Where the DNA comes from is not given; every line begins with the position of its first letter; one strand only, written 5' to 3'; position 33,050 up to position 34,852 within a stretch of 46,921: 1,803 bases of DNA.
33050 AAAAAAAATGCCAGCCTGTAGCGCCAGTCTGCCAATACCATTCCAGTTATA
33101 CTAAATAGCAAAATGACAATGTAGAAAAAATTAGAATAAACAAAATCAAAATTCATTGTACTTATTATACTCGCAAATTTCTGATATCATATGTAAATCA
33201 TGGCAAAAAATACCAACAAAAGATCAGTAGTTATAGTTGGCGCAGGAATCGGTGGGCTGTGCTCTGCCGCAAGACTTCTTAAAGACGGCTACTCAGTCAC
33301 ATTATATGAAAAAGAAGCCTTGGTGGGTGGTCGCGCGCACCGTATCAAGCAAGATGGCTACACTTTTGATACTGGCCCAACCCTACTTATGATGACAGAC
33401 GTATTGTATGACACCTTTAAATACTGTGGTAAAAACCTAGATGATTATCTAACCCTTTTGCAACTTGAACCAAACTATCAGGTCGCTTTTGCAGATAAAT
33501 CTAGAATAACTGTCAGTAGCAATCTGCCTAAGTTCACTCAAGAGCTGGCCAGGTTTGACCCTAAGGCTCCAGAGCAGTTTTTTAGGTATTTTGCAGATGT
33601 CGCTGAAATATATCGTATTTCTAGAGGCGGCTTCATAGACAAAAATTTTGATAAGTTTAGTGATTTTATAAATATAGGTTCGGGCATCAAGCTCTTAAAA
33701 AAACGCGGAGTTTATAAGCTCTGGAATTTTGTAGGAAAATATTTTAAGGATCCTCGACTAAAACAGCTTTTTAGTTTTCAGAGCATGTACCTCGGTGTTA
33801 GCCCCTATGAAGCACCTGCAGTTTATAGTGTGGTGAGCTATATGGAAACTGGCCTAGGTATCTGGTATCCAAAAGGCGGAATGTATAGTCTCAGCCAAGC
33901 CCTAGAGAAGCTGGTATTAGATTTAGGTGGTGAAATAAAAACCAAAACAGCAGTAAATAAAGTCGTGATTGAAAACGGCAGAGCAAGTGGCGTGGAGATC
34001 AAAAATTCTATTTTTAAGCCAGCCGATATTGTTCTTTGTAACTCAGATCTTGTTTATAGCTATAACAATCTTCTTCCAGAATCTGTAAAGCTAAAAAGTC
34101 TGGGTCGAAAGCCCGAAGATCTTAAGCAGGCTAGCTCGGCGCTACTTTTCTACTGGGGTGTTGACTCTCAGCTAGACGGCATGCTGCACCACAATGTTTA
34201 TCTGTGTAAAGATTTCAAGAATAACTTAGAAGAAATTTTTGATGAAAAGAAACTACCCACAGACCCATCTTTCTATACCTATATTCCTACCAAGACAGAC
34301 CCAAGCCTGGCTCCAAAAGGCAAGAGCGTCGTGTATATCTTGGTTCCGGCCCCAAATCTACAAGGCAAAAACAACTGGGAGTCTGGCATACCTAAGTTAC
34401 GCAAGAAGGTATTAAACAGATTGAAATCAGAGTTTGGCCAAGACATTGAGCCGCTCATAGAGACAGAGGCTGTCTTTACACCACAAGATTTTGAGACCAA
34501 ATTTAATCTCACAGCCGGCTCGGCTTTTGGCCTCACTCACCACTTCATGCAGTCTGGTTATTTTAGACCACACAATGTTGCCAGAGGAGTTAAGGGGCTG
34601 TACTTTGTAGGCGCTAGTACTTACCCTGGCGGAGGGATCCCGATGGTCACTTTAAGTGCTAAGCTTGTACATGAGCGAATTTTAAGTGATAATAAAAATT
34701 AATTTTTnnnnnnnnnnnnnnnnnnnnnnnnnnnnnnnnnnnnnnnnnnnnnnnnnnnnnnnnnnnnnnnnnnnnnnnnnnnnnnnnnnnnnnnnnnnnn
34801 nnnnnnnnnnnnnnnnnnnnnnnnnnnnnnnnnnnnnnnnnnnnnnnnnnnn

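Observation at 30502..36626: Complete C50-style carotenoid gene cluster in an otherwise minimal housekeeping context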

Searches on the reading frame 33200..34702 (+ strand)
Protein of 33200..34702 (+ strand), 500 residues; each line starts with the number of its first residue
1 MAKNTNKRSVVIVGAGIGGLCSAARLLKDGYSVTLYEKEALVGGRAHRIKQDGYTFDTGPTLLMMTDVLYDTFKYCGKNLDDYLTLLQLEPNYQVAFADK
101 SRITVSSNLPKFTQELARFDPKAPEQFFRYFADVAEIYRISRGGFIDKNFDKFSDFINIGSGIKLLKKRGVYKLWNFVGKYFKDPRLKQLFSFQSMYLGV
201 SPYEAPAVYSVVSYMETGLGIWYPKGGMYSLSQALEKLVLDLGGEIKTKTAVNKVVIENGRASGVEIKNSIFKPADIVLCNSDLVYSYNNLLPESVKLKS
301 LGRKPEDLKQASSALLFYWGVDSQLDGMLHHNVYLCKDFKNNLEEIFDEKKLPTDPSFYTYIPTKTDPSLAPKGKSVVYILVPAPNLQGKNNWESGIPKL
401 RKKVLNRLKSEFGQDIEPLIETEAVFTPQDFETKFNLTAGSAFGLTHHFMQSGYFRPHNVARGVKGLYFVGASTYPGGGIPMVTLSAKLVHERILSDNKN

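Call 3: search_protein_families(library=pfam, proteins=[window:33200-34702:+], max_evalue=0.01)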
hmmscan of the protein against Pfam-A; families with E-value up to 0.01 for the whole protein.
window:33200-34702:+ (500 aa): 9 families
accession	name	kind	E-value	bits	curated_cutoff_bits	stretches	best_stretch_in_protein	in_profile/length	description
PF01593.30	Amino_oxidase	-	2.3e-29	103.4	19.8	1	17-494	1-442/443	Flavin containing amine oxidoreductase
PF13450.12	NAD_binding_8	-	2.9e-15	56.7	21.9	1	12-69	1-61/68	NAD(P)-binding Rossmann-like domain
PF01266.30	DAO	-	2e-11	44.4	27.9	1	10-47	2-43/353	FAD dependent oxidoreductase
PF00890.30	FAD_binding_2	-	2.8e-06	27.2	20.4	1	10-47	2-39/414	FAD binding domain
PF03486.20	HI0933_like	-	0.00023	21.1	50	0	9-43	2-36/244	HI0933-like protein Rossmann domain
PF12831.13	FAD_oxidored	-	0.00033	20.5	27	1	10-46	2-38/416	FAD dependent oxidoreductase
PF06100.17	MCRA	-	0.00061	19.2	23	1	8-73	2-73/495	MCRA family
PF07992.20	Pyr_redox_2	-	0.001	19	26.1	1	9-43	2-37/291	Pyridine nucleotide-disulphide oxidoreductase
PF13454.12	NAD_binding_9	-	0.0042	17.5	21.8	1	11-52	1-46/155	FAD-NAD(P)-binding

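Call 4: search_protein_families(library=ncbifam, proteins=[window:33200-34702:+], max_evalue=0.01)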
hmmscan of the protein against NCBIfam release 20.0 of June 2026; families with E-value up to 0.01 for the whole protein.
window:33200-34702:+ (500 aa): 67 families (the best 25 are shown)
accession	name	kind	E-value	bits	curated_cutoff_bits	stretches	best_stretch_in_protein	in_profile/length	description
TIGR02734.1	crtI_fam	subfamily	1.1e-144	482.9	238.1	1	10-499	1-493/504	phytoene desaturase family protein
NF058655.1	CrtID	equivalog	2.9e-119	399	640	1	10-490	1-477/478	bifunctional phytoene desaturase/3,4-desaturase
NF042421.1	hydcarot_desat_CrtD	equivalog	1.9e-91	307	500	1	10-494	4-483/487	1-hydroxycarotenoid 3,4-desaturase CrtD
NF045637.1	carotdesatCrtDProt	equivalog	2.4e-85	286.9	580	1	10-497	1-485/485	1-hydroxycarotenoid 3,4-desaturase CrtD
TIGR02733.1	desat_CrtD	equivalog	1.1e-32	113.4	549.7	2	168-496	169-490/492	C-3',4' desaturase CrtD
TIGR02730.1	carot_isom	equivalog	7.5e-31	107.5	586.9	1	10-497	3-491/493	carotenoid isomerase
NF045689.1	BCarotKetCrtO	equivalog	1.2e-30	106.6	1000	2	8-283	4-298/563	beta-carotene ketolase CrtO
NF005560.0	PRK07233.1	equivalog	1.9e-15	56.6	252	2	9-57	2-50/435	hypothetical protein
NF005548.0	PRK07208.1-4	equivalog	1.2e-12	47.2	389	1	6-60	2-56/488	hypothetical protein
TIGR00562.1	proto_IX_ox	equivalog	9.2e-12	44.3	97.85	1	7-79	2-77/470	protoporphyrinogen oxidase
NF005547.0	PRK07208.1-3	equivalog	1.2e-11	44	380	1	5-59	2-56/465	hypothetical protein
TIGR03467.1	HpnE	equivalog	1.2e-10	41.3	283.05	1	10-65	1-58/430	hydroxysqualene dehydroxylase HpnE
NF005549.0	PRK07208.1-5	equivalog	1.2e-07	30.6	587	1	5-61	2-62/534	hypothetical protein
NF008845.0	PRK11883.1-5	equivalog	1.8e-07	29.9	560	1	5-61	2-64/468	protoporphyrinogen oxidase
NF005545.0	PRK07208.1-1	equivalog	7e-07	28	451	1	3-59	3-60/504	hypothetical protein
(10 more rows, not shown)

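Call 48: search_solved_structures(query=window:33200-34702:+, max_evalue=1e-10)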
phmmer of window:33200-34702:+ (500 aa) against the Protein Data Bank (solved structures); distinct sequences matched with E-value up to 1e-10: 3.
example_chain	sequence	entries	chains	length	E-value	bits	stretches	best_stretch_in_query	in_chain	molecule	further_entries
4rep_A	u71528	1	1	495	2.9e-81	276.8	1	9-494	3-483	Gamma-carotene desaturase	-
4dgk_A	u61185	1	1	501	1.6e-78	267.7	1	10-495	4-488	Phytoene dehydrogenase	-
3ka7_A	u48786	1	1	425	1.6e-15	59.9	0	192-281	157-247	Oxidoreductase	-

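Call 85: find_homologous_proteins(query=window:33200-34702:+, max_evalue=1e-40)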
Query window:33200-34702:+ (500 aa): 3486 proteins with E <= 1e-40 among 8000 candidates; the best 120 are listed.
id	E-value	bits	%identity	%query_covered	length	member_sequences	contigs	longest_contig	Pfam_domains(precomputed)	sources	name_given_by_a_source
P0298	0.0e+0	1130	98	100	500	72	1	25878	PF01266.31,PF01593.31,PF13450.13,PF00890.31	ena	-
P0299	1.3e-289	979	83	99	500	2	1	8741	PF01266.31,PF01593.31,PF13450.13,PF07992.21,PF03486.21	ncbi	-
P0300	4.0e-267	905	77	100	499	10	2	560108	PF01266.31,PF01593.31,PF13450.13,PF00890.31,PF03486.21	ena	-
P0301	2.0e-262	889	77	100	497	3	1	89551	PF01266.31,PF01593.31,PF13450.13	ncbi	-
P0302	1.6e-260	883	77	96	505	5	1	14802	PF01266.31,PF01593.31,PF13450.13,PF00890.31,PF07992.21,PF03486.21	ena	-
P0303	4.6e-258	875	75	99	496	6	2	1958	PF01266.31,PF01593.31,PF13450.13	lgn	-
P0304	5.0e-255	865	76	96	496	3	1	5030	PF01266.31,PF01593.31,PF13450.13,PF00890.31,PF03486.21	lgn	-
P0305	6.4e-255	865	75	99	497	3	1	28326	PF01266.31,PF01593.31,PF13450.13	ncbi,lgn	-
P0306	8.8e-255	864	77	96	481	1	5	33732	PF01593.31,PF13450.13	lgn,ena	-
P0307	7.8e-254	861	74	96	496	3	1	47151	PF01266.31,PF01593.31,PF13450.13,PF00890.31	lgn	-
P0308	3.0e-253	859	74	99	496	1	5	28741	PF01266.31,PF01593.31,PF13450.13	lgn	-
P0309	1.5e-252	857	75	99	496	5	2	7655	PF01266.31,PF01593.31,PF13450.13,PF00890.31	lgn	-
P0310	5.6e-250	848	74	96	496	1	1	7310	PF01266.31,PF01593.31,PF13450.13,PF00890.31,PF03486.21,PF06100.18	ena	-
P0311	4.6e-249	845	74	98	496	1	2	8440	PF01266.31,PF01593.31,PF13450.13,PF00890.31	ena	-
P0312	5.2e-249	845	74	98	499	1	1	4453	PF01266.31,PF01593.31,PF13450.13,PF00890.31,PF07992.21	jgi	-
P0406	2.0e-185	635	56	100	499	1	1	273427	PF01266.31,PF01593.31,PF13450.13,PF00890.31,PF07992.21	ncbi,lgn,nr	ncbi:phytoene desaturase [Patescibacteria group bacterium]|nr:MAG: phytoene desaturase [Patescibacte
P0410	4.8e-179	614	56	94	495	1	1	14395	PF01266.31,PF01593.31,PF13450.13,PF07992.21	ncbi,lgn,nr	ncbi:phytoene desaturase [Candidatus Parcubacteria bacterium]|nr:phytoene desaturase [Candidatus Par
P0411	1.6e-177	609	53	100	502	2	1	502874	PF01266.31,PF01593.31,PF13450.13,PF07992.21,PF03486.21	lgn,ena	-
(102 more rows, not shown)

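Call 86: find_encoding_contigs(protein=P0406, flank=8000, max_places=1)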
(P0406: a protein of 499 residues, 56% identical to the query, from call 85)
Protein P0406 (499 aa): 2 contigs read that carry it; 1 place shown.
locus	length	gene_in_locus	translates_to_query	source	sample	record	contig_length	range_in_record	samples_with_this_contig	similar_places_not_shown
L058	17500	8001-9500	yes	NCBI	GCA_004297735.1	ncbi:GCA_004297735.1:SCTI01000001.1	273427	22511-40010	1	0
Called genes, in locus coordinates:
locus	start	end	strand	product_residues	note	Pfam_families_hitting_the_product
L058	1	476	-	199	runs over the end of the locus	PF04471:Mrr_cat, PF13156:Mrr_cat_2 (weak), PF22722:NA-iREase1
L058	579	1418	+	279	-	-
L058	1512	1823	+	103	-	-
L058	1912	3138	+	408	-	PF01702:TGT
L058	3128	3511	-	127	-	-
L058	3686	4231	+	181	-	-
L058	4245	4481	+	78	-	-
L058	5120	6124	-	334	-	PF02492:cobW, PF07683:CobW_C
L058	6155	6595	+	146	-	PF00072:Response_reg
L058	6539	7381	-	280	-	PF01040:UbiA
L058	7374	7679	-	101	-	PF18916:Lycopene_cyc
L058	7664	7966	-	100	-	-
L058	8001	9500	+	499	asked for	PF00890:FAD_binding_2 (faint), PF01266:DAO (weak), PF01593:Amino_oxidase, PF07992:Pyr_redox_2 (faint), PF13450:NAD_binding_8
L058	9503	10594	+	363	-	PF00348:polyprenyl_synt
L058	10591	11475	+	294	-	PF00494:SQS_PSY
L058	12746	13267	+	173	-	PF00719:Pyrophosphatase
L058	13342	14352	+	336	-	PF00044:Gp_dh_N, PF02800:Gp_dh_C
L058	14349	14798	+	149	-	PF02502:LacAB_rpiB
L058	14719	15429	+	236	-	PF00834:Ribul_P_3_epim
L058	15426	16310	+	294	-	PF00456:Transketolase_N, PF13292:DXP_synthase_N, PF00676:E1_dh, PF02775:TPP_enzyme_C (faint)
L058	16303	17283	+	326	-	PF02779:Transket_pyr, PF22613:Transketolase_C_1, PF02780:Transketolase_C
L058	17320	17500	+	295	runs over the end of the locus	PF00274:Glycolytic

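Call 87: find_encoding_contigs(protein=P0410, flank=8000, max_places=1)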
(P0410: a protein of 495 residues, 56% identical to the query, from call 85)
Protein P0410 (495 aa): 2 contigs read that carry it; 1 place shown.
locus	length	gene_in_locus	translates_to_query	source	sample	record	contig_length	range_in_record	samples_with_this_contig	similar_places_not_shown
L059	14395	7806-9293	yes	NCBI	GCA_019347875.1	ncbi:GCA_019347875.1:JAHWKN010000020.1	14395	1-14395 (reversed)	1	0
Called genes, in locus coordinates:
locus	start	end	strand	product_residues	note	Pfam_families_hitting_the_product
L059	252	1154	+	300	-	PF13177:DNA_pol3_delta2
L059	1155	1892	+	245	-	PF23914:TPR_CcmH_CycH (faint), PF13374:TPR_10 (faint), PF13424:TPR_12 (faint), PF13432:TPR_16 (weak), PF00515:TPR_1 (weak), PF00515:TPR_1 (weak), PF07719:TPR_2 (weak), PF13432:TPR_16 (weak), +9 more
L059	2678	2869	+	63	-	PF04024:PspC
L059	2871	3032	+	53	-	PF00471:Ribosomal_L33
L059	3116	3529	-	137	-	PF00293:NUDIX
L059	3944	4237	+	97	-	PF01329:Pterin_4a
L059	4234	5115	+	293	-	PF01988:VIT1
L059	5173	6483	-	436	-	PF01336:tRNA_anti-codon, PF00152:tRNA-synt_2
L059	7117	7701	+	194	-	-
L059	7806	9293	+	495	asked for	PF01266:DAO, PF01593:Amino_oxidase, PF07992:Pyr_redox_2 (weak), PF13450:NAD_binding_8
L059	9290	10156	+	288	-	PF00494:SQS_PSY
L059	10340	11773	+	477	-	-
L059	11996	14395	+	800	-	PF13229:Beta_helix, PF17957:Big_7, PF00041:fn3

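Call 88: find_encoding_contigs(protein=P0411, flank=8000, max_places=1)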
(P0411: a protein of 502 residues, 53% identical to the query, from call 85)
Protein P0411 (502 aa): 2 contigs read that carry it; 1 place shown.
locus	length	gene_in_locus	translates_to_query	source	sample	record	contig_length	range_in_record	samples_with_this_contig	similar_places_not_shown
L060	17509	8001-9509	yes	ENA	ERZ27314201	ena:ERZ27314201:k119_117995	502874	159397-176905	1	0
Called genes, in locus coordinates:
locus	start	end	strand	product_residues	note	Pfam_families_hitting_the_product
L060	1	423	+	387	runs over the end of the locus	PF01817:CM_2, PF01209:Ubie_methyltran, PF13489:Methyltransf_23, PF13649:Methyltransf_25, PF13847:Methyltransf_31, PF08241:Methyltransf_11, PF08242:Methyltransf_12, PF20922:Anamorsin_N (weak)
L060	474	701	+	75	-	-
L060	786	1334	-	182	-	-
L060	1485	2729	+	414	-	PF01702:TGT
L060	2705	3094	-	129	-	-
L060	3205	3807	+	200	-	-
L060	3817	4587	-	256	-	-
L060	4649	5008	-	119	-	-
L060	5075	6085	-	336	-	PF00009:GTP_EFTU (faint), PF02492:cobW, PF07683:CobW_C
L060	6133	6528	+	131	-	PF00072:Response_reg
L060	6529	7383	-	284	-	PF01040:UbiA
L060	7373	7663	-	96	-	PF18916:Lycopene_cyc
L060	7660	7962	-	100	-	-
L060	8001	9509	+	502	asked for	PF01266:DAO (faint), PF03486:HI0933_like (faint), PF07992:Pyr_redox_2 (faint), PF13450:NAD_binding_8, PF01593:Amino_oxidase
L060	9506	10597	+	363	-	PF00348:polyprenyl_synt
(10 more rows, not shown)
